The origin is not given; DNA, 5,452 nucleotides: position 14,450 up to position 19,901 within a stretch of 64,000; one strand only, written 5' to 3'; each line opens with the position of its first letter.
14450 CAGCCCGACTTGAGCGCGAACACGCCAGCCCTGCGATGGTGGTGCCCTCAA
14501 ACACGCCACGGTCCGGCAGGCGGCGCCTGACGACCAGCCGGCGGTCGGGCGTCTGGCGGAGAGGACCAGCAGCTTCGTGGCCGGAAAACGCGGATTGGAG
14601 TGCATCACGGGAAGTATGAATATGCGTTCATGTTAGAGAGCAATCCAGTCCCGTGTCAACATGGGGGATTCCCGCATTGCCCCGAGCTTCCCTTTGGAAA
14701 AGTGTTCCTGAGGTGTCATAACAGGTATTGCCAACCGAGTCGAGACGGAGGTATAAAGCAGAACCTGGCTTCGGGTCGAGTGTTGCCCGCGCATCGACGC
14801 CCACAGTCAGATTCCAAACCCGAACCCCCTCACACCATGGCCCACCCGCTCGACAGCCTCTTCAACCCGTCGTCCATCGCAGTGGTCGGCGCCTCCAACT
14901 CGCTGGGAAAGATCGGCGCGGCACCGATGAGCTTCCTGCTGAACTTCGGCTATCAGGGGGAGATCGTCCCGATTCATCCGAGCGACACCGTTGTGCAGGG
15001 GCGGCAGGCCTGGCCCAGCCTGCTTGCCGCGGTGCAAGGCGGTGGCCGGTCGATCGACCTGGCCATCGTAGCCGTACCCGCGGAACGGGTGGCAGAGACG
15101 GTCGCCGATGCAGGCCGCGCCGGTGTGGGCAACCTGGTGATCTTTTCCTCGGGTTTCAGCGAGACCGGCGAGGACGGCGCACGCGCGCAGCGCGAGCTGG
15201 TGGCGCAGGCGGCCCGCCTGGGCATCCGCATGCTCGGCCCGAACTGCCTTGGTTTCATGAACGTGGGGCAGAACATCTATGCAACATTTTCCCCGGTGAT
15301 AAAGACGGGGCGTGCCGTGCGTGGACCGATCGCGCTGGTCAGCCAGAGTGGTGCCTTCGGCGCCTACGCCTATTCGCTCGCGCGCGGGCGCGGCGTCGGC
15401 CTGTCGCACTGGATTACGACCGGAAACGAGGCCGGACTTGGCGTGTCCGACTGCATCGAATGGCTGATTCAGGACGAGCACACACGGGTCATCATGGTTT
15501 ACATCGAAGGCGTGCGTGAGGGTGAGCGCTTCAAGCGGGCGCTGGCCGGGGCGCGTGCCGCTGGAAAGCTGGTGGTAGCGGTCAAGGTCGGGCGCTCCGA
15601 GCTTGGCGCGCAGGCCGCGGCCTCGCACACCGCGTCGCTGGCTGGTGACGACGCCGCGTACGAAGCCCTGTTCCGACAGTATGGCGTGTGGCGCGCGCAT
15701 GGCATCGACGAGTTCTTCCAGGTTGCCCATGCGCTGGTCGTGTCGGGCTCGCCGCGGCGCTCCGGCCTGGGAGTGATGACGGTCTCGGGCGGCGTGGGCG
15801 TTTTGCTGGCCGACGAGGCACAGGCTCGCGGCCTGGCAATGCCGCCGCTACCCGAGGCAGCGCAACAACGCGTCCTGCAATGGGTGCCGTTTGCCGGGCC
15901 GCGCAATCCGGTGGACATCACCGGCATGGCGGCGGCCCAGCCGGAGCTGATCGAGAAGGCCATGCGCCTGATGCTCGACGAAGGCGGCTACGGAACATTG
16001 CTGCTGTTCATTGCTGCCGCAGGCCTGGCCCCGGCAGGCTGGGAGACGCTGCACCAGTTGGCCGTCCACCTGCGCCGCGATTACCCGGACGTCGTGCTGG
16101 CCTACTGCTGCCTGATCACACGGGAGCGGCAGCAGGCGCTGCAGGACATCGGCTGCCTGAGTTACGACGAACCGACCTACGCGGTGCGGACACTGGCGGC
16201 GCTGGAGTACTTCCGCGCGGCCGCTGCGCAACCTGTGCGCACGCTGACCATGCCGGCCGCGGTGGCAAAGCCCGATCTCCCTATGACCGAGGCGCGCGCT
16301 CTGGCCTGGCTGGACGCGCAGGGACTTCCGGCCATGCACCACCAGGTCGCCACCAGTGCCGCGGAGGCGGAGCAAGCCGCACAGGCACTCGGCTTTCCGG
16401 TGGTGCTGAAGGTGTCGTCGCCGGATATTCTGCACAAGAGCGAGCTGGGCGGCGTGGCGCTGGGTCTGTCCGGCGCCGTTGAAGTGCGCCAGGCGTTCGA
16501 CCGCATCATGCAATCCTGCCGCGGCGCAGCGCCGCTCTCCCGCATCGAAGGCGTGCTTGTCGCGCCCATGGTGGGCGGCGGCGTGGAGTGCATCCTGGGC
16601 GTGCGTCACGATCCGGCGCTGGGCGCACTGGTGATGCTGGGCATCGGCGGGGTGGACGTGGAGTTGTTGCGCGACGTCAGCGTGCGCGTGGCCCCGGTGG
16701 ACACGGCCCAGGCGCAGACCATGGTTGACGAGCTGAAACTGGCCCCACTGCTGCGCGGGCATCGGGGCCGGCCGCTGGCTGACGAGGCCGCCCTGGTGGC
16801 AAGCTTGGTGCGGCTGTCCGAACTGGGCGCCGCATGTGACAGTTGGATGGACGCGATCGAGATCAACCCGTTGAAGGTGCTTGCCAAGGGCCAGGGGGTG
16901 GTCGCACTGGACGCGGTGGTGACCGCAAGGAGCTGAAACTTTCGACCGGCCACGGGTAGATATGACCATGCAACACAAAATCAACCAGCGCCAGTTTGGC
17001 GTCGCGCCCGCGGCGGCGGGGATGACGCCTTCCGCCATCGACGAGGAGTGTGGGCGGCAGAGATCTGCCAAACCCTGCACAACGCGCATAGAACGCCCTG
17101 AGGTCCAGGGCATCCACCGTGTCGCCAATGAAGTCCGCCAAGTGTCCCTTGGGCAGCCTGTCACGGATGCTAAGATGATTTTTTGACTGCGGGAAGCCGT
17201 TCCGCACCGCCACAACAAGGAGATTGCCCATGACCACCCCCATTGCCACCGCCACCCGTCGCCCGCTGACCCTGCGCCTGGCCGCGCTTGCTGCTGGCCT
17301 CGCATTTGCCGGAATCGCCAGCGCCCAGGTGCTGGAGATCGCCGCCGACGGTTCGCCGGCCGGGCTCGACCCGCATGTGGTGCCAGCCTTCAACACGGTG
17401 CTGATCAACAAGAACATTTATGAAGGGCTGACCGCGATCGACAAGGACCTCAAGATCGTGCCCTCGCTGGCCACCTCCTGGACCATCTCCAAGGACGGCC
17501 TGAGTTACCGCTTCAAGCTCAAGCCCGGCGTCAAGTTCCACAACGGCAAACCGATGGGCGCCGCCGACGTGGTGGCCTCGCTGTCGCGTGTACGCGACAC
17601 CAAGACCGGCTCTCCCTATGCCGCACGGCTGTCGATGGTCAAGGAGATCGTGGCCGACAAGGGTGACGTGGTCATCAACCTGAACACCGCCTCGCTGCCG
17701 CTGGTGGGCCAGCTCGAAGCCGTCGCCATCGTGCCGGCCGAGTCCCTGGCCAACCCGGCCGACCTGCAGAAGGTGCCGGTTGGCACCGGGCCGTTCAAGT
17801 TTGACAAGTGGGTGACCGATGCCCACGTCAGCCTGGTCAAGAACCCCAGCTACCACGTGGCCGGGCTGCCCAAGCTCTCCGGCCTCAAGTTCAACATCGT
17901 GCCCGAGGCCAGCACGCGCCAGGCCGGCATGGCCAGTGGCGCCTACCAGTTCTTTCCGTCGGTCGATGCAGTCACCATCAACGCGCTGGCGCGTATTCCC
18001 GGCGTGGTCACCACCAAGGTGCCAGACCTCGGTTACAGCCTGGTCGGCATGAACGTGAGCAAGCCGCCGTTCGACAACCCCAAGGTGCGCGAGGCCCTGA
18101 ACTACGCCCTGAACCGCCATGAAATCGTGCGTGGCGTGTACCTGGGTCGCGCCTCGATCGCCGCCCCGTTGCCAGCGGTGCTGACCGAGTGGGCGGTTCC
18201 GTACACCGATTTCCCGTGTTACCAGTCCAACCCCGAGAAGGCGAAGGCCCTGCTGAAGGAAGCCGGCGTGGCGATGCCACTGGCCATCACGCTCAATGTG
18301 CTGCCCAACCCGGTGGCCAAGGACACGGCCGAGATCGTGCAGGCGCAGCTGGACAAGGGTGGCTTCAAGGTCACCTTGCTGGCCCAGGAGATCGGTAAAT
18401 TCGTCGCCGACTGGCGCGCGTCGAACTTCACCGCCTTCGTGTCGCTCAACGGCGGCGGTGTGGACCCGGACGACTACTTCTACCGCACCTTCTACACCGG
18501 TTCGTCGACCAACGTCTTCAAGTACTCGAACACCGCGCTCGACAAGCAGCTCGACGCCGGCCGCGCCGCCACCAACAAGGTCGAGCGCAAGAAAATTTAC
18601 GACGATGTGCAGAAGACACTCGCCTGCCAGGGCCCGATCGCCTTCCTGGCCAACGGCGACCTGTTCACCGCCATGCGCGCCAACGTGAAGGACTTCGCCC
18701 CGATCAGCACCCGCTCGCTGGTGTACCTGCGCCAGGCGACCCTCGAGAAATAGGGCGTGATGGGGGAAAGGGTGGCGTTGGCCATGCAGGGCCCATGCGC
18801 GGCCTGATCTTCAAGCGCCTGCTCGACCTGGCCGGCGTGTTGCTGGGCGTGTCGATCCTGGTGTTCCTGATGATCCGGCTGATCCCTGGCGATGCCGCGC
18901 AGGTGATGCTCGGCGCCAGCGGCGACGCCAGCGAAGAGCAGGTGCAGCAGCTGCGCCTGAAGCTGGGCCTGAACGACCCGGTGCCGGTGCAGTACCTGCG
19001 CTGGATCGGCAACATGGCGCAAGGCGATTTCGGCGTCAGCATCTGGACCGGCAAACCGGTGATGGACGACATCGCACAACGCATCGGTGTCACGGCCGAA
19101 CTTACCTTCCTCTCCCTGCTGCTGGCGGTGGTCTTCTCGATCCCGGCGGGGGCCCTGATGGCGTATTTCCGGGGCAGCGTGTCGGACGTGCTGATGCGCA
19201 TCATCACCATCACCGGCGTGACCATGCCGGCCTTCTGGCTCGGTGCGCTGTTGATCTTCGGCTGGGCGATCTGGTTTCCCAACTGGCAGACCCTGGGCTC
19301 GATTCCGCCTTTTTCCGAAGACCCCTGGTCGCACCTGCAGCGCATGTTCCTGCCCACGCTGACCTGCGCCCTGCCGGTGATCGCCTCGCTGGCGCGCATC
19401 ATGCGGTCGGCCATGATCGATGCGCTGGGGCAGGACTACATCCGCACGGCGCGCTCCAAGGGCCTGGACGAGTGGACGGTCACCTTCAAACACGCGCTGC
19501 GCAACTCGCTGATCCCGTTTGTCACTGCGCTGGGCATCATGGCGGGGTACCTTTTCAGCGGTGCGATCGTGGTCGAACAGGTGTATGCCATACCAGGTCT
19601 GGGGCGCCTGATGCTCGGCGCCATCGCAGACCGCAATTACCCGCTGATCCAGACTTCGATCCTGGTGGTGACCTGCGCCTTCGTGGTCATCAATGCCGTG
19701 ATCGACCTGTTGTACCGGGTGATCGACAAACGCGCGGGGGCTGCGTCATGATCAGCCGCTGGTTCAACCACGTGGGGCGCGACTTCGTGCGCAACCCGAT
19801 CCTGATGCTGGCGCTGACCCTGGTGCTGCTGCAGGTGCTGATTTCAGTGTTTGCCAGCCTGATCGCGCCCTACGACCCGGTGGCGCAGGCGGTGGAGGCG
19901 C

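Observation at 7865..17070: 9.2-kb catabolic cassette bounded by a 24/27-bp direct repeat, inserted into the anmK/ABC locus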

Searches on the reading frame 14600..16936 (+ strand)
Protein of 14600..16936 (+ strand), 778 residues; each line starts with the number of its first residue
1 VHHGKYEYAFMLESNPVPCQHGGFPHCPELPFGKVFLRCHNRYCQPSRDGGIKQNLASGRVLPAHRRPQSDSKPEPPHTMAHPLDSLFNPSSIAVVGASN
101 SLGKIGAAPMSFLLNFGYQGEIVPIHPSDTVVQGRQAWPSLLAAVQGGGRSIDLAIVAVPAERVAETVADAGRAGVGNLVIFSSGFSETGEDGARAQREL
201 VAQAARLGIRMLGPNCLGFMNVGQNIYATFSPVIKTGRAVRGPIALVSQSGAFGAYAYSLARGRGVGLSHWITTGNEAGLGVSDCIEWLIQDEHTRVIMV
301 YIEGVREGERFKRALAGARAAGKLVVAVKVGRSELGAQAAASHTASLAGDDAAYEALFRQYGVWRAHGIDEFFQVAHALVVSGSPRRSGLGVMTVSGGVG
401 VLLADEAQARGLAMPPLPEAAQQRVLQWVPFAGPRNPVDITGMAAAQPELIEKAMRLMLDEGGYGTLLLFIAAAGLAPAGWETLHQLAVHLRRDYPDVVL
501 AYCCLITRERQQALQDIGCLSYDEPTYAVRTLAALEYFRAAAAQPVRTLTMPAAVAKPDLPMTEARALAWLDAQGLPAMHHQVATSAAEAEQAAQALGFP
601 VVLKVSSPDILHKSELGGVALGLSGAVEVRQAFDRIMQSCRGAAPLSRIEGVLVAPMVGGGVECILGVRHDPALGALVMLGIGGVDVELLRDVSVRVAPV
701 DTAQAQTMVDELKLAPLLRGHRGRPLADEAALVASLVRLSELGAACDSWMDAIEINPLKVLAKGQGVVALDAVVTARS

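Call 11: search_protein_families(library=pfam, proteins=[window:14600-16936:+])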
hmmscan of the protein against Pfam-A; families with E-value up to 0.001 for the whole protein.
window:14600-16936:+ (778 aa): 5 families
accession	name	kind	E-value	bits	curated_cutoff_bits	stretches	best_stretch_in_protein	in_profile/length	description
PF13549.11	ATP-grasp_5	-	3.1e-63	213.5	27.6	1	560-775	8-220/221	ATP-grasp domain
PF13607.11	Succ_CoA_lig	-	1.9e-48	164.1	27.4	1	241-379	1-138/138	Succinyl-CoA ligase like flavodoxin domain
PF13380.12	CoA_binding_2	-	6.3e-19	69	22.8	1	92-221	2-115/116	CoA binding domain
PF02629.25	CoA_binding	-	7.9e-10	39.8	22.3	1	90-185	3-97/97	CoA binding domain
PF19045.5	Ligase_CoA_2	-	4.2e-06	27.3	23.7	1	392-469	3-79/162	Ligase-CoA domain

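Call 46: search_protein_families(library=ncbifam, proteins=[window:14837-16936:+], max_evalue=0.00001)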
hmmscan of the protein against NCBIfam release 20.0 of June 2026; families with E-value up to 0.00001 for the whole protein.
window:14837-16936:+ (699 aa): 6 families
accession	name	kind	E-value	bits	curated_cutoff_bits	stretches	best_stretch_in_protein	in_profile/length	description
NF045493.1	HydDutCoALig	equivalog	3.4e-121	406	1300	1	8-695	6-696/698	4-hydroxybutyrate--CoA ligase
NF045494.1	AcCoALig_Archglob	equivalog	8.5e-112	374.7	1200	2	5-456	218-659/665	acetate--CoA ligase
TIGR02717.1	AcCoA-syn-alpha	equivalog_domain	2.8e-106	355.9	567.15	1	5-457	1-444/447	acetate--CoA ligase alpha subunit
NF045492.1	HydPropCoALig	equivalog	5.5e-100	335.7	1300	2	5-368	248-607/700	3-hydroxypropionate--CoA ligase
NF004230.0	PRK05678.1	equivalog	2.1e-09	37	336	1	73-222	66-207/291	succinate--CoA ligase subunit alpha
TIGR01019.1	sucCoAalpha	subfamily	2.6e-07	30.3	353.2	1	73-222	64-205/286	succinate--CoA ligase subunit alpha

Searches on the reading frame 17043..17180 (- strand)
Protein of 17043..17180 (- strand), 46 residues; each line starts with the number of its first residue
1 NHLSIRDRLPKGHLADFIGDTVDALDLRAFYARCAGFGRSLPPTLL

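Call 24: search_dna_similar(query=window:17043-17180:-, collection=plasmids, mode=protein, max_evalue=0.01, max_rows=15)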
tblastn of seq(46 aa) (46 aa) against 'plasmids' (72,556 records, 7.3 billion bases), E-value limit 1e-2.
Records with a match: 947; places in all: 985; records where one place covers at least 80% of the query: 5.
Best place of each record, by identity: 60-80% 941; <60% 6.
By first word of the organism name: Klebsiella 600; Enterobacter 114; Citrobacter 91; Escherichia 81; Serratia 12; Raoultella 9; Pseudomonas 9; Morganella 5; Enterobacteriaceae 4; Proteus 4; and 13 more.
By predicted mobility (MOB-suite, as given by PLSDB): conjugative 694; mobilizable 171; non-mobilizable 82.
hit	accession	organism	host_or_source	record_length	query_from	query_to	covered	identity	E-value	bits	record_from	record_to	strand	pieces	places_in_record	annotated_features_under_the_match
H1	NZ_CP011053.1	Halomonas sp. KO116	Nile Delta Mediterranean Sea surface ...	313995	4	43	87%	57.5%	7e-6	47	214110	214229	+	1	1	IS1182 family transposase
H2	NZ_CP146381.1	Escherichia marmotae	-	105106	4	43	87%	57.5%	3e-5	45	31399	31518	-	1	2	none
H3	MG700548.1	Klebsiella pneumoniae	Homo sapiens,urine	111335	4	41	83%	57.9%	2e-5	45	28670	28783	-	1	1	hypothetical protein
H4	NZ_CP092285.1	Marinobacter sp. M3C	-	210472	4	43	87%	55.0%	5e-5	44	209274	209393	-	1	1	none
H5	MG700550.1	Klebsiella pneumoniae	Homo sapiens,rectal swab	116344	4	38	76%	62.9%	1e-5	46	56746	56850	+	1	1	hypothetical protein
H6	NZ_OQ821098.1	Escherichia coli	-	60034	4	38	76%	62.9%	1e-5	46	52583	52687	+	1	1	none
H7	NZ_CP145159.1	Raoultella ornithinolytica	Homo sapiens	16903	4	38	76%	62.9%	2e-5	46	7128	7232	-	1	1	none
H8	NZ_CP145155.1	Citrobacter portucalensis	Homo sapiens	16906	4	38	76%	62.9%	2e-5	46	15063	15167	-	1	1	none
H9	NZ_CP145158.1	Raoultella ornithinolytica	-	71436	4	38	76%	62.9%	2e-5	46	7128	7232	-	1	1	none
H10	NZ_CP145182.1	Raoultella ornithinolytica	Hospital waste water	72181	4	38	76%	62.9%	2e-5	46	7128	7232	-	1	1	none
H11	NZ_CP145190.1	Raoultella ornithinolytica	Hospital waste water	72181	4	38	76%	62.9%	2e-5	46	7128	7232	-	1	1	none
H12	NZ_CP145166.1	Raoultella ornithinolytica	Hospital waste water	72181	4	38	76%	62.9%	2e-5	46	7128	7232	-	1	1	none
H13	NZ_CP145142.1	Escherichia coli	Homo sapiens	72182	4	38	76%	62.9%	2e-5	46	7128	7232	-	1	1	none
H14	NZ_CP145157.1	Raoultella ornithinolytica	Homo sapiens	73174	4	38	76%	62.9%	2e-5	46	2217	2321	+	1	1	none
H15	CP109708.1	Klebsiella pneumoniae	Homo sapiens,whole organism,swab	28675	4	38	76%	62.9%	2e-5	46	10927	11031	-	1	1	none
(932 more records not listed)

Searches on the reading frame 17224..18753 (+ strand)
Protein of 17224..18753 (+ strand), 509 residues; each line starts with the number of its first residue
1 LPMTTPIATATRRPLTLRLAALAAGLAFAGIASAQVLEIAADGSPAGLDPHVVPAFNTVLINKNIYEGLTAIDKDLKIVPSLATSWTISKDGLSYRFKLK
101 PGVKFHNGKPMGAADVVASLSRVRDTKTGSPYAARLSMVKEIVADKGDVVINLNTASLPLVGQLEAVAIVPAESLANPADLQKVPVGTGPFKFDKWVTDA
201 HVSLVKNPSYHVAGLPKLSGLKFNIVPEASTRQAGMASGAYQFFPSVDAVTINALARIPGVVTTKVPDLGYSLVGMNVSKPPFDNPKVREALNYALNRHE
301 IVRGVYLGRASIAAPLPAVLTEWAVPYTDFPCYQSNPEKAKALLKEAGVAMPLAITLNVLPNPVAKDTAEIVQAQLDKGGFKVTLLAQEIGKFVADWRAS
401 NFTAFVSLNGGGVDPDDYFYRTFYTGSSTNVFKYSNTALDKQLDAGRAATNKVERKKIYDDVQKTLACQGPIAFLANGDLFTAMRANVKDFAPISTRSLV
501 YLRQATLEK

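Call 11: search_protein_families(library=pfam, proteins=[window:17224-18753:+])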
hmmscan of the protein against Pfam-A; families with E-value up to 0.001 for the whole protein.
window:17224-18753:+ (509 aa): 1 family
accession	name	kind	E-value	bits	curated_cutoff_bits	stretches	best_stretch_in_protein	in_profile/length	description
PF00496.27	SBP_bac_5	-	1.8e-85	287.7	32.4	1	77-428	1-365/368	Bacterial extracellular solute-binding proteins, family 5 Middle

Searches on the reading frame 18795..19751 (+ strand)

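Call 11: search_protein_families(library=pfam, proteins=[window:18795-19751:+])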
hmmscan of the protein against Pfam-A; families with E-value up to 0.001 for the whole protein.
window:18795-19751:+ (318 aa): 2 families
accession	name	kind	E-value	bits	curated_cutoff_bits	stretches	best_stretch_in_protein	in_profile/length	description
PF00528.27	BPD_transp_1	-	3.3e-39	135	26.4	1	116-313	2-181/184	Binding-protein-dependent transport system inner membrane component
PF19300.4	BPD_transp_1_N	-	6.2e-11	42.9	23.8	1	4-88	4-98/114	Binding-prot-dependent transport system membrane comp, N-term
